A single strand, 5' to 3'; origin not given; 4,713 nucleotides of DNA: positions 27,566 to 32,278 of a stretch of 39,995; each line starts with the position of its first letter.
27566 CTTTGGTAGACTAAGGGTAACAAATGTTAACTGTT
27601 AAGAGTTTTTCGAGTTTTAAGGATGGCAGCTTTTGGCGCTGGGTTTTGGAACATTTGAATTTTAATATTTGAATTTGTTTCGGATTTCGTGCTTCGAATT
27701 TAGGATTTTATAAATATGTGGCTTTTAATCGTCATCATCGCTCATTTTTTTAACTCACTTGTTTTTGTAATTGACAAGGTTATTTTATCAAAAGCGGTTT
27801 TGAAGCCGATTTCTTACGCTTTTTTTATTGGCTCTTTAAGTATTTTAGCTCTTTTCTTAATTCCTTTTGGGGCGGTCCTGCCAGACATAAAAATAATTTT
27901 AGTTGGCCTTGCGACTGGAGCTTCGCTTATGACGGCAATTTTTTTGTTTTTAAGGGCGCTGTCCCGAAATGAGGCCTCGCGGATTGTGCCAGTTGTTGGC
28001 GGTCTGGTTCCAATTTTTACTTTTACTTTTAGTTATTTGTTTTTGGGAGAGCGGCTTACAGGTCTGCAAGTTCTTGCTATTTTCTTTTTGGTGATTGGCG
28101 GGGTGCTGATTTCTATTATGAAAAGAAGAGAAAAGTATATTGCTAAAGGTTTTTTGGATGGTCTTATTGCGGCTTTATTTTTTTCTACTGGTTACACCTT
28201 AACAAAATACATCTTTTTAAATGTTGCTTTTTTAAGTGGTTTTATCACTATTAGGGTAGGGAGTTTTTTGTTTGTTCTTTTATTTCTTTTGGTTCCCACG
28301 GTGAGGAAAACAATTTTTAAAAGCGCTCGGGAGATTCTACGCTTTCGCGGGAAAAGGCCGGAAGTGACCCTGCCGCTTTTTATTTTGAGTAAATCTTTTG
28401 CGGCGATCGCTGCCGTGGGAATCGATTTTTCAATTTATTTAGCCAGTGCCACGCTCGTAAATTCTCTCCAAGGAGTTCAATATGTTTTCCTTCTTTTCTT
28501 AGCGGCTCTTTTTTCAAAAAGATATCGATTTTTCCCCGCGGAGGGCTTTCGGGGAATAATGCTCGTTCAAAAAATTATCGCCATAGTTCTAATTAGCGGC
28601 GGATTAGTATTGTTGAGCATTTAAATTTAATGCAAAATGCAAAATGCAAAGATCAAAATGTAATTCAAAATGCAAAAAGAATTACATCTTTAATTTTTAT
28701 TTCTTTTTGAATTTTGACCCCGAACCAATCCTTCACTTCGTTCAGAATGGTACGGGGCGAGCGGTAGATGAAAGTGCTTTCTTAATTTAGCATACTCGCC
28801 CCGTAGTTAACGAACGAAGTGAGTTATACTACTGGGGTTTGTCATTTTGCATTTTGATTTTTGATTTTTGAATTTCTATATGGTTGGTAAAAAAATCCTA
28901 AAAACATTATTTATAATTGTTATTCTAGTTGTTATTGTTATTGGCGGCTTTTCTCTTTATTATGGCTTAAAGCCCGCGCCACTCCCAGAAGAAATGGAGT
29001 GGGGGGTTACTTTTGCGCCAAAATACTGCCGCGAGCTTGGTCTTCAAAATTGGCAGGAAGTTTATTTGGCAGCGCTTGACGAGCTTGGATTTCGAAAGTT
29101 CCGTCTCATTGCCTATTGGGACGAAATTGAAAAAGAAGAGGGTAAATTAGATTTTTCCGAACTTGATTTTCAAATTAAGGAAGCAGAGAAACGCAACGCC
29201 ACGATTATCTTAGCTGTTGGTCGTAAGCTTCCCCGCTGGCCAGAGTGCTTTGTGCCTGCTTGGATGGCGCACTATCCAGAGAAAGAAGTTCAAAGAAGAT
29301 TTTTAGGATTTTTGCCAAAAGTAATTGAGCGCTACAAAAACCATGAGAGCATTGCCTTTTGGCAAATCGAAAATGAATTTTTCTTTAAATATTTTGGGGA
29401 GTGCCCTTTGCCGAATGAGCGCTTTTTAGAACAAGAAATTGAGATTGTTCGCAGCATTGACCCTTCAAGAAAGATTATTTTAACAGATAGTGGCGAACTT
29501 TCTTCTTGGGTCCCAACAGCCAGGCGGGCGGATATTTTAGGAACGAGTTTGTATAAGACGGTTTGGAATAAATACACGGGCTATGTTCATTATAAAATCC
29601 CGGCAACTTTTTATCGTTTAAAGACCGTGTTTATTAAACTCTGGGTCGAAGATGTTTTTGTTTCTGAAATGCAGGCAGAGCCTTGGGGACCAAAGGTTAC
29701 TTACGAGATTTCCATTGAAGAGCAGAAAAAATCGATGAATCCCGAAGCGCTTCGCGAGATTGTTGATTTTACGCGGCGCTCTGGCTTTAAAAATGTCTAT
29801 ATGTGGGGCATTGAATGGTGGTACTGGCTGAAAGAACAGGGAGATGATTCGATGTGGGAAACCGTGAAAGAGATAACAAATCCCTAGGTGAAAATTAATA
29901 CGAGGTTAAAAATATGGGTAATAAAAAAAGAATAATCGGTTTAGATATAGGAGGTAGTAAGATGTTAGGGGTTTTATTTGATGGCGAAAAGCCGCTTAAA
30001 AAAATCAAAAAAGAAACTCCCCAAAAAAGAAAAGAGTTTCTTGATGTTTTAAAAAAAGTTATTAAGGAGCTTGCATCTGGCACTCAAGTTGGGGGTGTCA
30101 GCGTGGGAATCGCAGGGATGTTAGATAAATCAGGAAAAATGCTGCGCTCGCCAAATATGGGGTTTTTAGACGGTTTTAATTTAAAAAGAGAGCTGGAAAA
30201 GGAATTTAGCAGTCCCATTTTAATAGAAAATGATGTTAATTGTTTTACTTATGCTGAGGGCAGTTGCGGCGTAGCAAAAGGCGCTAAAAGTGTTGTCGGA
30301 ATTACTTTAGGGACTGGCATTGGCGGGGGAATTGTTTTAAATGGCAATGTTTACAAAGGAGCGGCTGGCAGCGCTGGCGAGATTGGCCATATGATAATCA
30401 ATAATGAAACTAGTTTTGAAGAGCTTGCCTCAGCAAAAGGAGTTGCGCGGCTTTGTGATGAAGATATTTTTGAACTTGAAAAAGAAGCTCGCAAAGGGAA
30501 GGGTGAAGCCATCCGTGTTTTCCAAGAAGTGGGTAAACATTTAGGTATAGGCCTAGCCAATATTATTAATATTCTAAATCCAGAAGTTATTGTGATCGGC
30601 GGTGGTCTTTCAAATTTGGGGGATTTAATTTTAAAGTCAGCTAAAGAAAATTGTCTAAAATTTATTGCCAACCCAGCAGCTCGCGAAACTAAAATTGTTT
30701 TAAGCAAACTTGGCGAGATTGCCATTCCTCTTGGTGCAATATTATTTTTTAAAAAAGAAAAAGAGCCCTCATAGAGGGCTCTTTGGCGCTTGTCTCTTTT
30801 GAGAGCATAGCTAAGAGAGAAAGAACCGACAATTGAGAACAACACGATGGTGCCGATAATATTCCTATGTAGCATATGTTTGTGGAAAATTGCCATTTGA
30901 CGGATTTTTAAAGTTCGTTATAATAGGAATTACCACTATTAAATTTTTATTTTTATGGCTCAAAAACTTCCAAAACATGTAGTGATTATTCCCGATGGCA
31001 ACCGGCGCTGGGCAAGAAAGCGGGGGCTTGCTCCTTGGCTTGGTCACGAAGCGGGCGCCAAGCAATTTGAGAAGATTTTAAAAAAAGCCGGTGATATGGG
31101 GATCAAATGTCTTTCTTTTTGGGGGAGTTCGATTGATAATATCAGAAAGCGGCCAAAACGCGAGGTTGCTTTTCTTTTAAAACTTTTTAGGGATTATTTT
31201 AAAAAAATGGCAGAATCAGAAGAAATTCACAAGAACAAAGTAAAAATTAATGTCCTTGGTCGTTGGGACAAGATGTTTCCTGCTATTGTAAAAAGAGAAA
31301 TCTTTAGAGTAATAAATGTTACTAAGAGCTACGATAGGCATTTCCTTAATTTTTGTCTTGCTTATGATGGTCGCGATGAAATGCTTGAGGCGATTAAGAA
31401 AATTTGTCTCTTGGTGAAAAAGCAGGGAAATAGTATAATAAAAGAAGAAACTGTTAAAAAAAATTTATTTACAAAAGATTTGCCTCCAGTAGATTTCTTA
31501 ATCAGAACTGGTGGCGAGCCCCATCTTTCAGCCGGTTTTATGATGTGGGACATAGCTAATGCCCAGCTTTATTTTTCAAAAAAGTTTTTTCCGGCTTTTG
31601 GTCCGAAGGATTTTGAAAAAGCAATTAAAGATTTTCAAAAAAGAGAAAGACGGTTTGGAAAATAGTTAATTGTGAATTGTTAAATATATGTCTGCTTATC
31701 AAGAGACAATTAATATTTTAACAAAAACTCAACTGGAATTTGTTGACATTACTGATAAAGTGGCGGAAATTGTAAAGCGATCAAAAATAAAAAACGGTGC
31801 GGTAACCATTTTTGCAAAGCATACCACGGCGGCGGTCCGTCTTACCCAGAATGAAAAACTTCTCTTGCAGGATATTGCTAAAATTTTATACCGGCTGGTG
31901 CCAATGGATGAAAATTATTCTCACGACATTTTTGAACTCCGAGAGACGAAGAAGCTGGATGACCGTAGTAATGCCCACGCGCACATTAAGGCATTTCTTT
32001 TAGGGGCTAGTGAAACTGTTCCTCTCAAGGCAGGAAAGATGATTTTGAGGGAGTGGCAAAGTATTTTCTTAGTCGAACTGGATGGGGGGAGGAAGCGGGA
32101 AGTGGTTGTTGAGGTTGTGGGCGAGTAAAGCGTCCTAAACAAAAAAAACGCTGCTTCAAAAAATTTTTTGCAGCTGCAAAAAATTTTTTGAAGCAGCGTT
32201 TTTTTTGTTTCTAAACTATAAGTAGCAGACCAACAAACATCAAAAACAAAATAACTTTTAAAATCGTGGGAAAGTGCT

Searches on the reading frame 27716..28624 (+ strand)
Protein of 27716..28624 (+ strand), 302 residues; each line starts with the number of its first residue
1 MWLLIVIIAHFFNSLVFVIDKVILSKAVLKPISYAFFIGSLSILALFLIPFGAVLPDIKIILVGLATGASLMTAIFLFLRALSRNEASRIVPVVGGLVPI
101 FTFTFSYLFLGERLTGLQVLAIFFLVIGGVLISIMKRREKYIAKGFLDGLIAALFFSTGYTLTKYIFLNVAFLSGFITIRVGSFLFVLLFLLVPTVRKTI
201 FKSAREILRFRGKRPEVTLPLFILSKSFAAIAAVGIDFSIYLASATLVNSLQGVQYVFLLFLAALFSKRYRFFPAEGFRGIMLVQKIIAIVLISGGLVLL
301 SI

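Call 88: search_protein_families(library=pfam, proteins=[window:27716-28624:+], max_evalue=0.00001)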
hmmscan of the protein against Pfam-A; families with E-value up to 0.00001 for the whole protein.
window:27716-28624:+ (302 aa): 1 family
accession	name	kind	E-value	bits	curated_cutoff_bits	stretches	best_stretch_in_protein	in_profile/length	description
PF00892.27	EamA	-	9.7e-09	36.1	28.2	1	2-133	3-134/135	EamA-like transporter family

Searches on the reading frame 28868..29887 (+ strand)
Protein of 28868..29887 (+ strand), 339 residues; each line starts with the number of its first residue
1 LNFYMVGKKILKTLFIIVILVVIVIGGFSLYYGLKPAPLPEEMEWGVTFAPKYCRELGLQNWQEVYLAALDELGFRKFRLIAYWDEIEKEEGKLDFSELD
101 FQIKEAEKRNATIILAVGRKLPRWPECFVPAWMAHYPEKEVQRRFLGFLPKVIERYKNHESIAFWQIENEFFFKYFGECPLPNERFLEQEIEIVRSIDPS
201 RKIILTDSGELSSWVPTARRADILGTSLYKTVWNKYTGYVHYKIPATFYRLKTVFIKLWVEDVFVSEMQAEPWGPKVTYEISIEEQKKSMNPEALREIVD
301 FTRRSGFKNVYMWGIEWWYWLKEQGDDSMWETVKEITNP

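Call 89: search_protein_families(library=pfam, proteins=[window:28868-29887:+], max_evalue=0.00001)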
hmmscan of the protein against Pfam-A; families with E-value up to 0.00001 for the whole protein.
window:28868-29887:+ (339 aa): 1 family
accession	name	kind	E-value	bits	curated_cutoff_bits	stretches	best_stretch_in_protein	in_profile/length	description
PF02449.21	Glyco_hydro_42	-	4.4e-09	36.6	21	0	69-138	18-82/376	Beta-galactosidase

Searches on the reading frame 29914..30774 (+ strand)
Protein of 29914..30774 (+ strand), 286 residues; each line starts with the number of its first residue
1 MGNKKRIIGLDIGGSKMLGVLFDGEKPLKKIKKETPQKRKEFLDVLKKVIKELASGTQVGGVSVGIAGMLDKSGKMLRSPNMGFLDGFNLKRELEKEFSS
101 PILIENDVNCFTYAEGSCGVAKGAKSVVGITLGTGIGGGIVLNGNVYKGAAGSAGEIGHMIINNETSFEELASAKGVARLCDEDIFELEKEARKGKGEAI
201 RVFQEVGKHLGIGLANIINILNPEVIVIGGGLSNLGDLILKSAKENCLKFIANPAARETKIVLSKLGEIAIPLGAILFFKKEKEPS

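Call 89: search_protein_families(library=pfam, proteins=[window:29914-30774:+], max_evalue=0.00001)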
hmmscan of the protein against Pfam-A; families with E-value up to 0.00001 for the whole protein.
window:29914-30774:+ (286 aa): 1 family
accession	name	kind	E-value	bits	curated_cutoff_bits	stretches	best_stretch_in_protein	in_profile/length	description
PF00480.26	ROK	-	8.4e-53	180.2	22.9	1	8-281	2-293/294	ROK family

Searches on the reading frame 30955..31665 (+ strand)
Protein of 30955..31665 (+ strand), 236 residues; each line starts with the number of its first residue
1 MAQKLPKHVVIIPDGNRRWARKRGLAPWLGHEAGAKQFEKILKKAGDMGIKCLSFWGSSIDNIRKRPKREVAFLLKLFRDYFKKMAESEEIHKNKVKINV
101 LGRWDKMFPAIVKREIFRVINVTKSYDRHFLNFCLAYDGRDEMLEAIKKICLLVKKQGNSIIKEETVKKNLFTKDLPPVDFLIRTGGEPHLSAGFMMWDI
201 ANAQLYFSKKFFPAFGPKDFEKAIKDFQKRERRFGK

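Call 89: search_protein_families(library=pfam, proteins=[window:30955-31665:+], max_evalue=0.00001)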
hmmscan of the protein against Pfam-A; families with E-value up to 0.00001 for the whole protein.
window:30955-31665:+ (236 aa): 1 family
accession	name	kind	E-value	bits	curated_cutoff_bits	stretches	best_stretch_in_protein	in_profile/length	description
PF01255.24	Prenyltransf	-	9.9e-62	208.8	27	1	12-235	1-219/219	Putative undecaprenyl diphosphate synthase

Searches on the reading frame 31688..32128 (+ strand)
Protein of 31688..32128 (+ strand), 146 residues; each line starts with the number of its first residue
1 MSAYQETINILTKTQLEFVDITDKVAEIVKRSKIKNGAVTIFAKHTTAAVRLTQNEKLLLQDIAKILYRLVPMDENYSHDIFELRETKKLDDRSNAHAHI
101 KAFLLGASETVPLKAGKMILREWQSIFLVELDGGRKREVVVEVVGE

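Call 89: search_protein_families(library=pfam, proteins=[window:31688-32128:+], max_evalue=0.00001)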
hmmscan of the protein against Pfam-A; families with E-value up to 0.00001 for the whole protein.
window:31688-32128:+ (146 aa): 1 family
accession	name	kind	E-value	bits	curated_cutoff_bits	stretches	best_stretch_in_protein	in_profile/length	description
PF01894.22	UPF0047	-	4.2e-35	120.9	27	1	20-143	1-117/117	Uncharacterised protein family UPF0047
